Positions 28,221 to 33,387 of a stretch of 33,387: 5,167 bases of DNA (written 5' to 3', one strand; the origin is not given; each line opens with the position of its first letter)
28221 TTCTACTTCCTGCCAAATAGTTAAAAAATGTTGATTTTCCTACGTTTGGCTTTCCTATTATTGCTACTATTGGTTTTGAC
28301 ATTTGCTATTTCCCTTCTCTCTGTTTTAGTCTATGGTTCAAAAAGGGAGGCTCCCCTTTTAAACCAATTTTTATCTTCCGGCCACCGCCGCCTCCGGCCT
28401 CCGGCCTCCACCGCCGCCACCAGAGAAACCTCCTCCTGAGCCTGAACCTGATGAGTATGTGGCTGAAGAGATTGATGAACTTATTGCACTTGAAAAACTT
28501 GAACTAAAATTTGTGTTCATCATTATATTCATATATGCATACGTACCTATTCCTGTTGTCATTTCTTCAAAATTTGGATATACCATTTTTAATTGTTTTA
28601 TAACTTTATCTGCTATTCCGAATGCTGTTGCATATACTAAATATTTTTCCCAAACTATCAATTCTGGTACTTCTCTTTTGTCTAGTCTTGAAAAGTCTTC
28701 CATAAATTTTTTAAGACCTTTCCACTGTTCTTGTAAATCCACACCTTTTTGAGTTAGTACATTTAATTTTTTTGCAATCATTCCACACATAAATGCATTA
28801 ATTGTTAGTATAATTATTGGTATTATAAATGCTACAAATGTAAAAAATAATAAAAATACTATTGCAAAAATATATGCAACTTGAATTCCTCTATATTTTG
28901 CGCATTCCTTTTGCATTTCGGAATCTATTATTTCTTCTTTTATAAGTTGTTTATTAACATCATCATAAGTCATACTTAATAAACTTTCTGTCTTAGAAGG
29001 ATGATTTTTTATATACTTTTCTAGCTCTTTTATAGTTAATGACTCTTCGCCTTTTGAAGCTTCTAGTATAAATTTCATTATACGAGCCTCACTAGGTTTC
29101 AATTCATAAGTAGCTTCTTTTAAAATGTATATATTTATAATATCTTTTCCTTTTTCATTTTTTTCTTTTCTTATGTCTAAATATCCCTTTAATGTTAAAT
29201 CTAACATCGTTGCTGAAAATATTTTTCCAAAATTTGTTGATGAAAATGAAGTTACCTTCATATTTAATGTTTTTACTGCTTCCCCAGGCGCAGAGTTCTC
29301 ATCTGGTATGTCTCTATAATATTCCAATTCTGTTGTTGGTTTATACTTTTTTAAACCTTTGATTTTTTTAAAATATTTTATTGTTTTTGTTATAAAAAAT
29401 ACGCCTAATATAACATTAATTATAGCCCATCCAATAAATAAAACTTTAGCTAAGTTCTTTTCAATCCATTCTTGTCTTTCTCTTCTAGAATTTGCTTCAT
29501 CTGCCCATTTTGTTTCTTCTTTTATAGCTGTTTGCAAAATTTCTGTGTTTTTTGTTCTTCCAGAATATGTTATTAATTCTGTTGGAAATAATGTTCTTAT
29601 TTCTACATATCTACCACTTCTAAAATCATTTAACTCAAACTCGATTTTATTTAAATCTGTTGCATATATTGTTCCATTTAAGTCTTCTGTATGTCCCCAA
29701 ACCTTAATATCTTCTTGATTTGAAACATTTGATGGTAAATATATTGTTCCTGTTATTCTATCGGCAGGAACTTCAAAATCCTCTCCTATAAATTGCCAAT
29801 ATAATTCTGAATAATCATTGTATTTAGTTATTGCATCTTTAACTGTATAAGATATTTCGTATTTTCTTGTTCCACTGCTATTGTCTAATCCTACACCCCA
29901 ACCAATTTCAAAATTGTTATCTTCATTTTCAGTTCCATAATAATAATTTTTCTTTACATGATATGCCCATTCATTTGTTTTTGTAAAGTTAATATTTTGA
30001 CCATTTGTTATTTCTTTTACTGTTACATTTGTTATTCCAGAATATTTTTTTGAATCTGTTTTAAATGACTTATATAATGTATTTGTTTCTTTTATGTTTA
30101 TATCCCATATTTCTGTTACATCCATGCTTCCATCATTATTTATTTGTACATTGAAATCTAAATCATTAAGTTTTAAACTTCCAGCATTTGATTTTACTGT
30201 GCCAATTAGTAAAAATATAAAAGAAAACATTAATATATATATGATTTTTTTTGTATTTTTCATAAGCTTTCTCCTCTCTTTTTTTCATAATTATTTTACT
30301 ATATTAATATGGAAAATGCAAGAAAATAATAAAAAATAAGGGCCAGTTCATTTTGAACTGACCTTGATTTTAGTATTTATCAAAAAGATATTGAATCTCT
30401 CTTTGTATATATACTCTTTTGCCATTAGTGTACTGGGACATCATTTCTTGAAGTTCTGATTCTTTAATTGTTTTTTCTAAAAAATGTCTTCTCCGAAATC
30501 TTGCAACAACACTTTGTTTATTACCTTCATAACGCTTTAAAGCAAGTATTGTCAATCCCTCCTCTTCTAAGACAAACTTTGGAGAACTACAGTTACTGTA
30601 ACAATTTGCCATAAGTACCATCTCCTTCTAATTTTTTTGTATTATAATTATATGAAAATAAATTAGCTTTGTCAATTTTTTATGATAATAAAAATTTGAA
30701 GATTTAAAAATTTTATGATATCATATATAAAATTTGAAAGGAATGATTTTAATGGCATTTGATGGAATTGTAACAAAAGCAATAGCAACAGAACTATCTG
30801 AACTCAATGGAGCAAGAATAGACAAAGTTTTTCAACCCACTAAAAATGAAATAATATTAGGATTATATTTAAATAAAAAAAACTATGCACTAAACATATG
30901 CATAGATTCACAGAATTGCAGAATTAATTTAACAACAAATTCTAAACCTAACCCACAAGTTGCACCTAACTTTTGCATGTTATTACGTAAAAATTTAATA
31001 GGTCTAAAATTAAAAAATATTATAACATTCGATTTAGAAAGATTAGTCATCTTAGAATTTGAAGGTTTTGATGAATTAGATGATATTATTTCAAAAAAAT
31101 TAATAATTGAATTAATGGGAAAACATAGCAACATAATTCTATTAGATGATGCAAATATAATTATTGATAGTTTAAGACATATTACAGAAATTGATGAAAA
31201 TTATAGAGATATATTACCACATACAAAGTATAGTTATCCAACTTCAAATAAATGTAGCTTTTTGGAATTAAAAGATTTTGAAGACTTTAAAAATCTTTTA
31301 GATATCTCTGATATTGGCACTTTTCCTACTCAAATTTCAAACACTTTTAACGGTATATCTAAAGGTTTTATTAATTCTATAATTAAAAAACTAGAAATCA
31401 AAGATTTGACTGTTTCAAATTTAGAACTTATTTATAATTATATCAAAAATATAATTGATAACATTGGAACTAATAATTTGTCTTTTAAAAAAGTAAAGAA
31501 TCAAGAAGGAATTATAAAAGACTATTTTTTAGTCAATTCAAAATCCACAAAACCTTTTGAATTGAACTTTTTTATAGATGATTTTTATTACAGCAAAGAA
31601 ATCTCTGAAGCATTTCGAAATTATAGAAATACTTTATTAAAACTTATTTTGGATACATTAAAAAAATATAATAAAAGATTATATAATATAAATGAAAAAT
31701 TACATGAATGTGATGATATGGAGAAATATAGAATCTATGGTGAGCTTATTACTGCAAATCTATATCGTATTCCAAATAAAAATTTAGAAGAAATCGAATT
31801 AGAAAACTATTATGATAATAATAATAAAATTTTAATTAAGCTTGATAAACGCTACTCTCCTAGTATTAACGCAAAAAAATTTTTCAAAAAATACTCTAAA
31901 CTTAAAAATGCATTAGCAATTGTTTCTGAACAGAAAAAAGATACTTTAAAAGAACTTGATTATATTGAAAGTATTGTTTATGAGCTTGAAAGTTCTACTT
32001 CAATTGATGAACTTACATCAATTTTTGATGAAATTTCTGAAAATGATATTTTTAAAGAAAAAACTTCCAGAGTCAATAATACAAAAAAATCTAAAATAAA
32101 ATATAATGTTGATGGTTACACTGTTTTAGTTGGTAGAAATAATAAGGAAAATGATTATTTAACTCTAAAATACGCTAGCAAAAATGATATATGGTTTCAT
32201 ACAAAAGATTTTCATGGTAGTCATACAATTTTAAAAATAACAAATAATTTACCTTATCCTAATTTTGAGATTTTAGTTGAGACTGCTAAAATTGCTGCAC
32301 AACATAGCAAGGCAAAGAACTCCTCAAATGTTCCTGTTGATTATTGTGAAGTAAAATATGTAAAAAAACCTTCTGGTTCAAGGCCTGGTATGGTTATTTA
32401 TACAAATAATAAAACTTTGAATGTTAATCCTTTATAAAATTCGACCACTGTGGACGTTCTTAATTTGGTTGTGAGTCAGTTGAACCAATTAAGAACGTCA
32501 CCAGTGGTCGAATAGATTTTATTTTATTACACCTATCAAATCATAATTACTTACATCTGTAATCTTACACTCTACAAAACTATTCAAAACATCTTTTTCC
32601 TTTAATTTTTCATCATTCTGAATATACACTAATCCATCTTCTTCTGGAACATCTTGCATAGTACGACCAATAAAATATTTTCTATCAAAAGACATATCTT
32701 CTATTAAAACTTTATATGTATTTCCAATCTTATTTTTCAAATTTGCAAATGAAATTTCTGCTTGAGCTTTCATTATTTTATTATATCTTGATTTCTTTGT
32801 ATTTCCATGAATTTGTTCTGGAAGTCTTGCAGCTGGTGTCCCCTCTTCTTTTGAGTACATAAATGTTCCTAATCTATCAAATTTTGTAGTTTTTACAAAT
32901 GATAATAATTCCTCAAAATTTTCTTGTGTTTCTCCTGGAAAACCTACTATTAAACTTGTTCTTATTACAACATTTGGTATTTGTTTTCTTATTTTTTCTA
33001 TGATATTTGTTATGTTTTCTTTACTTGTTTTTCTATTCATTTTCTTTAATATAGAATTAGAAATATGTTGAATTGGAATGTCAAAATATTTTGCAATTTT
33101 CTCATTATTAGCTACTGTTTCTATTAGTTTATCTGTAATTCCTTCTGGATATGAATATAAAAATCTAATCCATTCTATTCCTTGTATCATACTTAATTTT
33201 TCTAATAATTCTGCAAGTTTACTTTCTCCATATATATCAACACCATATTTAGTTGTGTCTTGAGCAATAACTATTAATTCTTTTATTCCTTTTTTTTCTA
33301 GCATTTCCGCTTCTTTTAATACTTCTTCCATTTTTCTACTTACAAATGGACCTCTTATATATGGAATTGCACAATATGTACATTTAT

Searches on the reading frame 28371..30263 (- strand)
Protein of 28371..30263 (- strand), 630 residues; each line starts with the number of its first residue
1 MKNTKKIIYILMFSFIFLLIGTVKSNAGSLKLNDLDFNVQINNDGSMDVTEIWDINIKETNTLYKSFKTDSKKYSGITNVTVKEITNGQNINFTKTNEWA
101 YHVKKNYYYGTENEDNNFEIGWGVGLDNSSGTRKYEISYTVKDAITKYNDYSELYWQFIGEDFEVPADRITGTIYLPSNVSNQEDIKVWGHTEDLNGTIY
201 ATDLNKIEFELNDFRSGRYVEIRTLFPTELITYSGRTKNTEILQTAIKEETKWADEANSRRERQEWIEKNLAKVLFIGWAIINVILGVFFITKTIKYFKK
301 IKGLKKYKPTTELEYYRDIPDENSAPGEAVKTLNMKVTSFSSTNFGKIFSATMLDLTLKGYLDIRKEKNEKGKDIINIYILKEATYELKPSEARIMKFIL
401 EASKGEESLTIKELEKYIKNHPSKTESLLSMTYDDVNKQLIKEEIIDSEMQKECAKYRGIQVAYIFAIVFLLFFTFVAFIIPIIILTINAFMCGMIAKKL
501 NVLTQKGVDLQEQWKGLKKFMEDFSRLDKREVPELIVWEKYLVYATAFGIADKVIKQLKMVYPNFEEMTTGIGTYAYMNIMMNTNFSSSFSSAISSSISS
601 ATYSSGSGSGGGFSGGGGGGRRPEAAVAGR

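Call 88: search_protein_families(library=pfam, proteins=[window:28371-30263:-], max_evalue=0.00001)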
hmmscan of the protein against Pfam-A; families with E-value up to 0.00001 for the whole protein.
window:28371-30263:- (630 aa): 2 families
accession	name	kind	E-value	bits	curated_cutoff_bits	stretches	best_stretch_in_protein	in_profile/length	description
PF20990.2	DUF2207_C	-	5.1e-48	164.4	33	1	314-558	3-247/247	Predicted membrane protein (DUF2207) C-terminal domain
PF09972.14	DUF2207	-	5.1e-28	98.9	24.4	1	32-226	2-172/172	Predicted membrane protein (DUF2207) N-terminal domain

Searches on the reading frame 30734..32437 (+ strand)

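Call 88: search_protein_families(library=pfam, proteins=[window:30734-32437:+], max_evalue=0.00001)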
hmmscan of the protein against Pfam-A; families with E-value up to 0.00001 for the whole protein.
window:30734-32437:+ (567 aa): 3 families
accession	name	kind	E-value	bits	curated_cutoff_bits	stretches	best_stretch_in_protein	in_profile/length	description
PF05833.16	NFACT_N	-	1.6e-110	370.4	31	1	10-452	1-455/456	NFACT N-terminal and middle domains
PF05670.18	NFACT-R_1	-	1.4e-11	45.3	29.8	1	458-548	7-98/112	NFACT protein RNA binding domain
PF18297.6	NFACT-R_2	-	2.8e-07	31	26.9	1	461-541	9-83/104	NFACT protein RNA binding domain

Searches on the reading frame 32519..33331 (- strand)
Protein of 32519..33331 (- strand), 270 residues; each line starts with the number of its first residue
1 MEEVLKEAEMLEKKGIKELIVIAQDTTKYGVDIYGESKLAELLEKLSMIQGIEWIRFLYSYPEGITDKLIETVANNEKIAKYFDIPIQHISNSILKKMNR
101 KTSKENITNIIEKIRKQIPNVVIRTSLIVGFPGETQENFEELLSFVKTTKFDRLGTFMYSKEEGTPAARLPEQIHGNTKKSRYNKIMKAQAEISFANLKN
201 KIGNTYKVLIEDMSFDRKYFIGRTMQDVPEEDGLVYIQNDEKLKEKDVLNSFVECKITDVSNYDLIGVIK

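Call 88: search_protein_families(library=pfam, proteins=[window:32519-33331:-], max_evalue=0.00001)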
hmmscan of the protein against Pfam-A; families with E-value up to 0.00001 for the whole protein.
window:32519-33331:- (270 aa): 2 families
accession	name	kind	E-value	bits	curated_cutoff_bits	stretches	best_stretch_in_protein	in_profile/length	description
PF04055.27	Radical_SAM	-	2.3e-17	64.1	29.5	1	2-146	31-166/166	Radical SAM superfamily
PF18693.7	TRAM_2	-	7.8e-16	58.5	27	1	202-268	1-61/63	TRAM domain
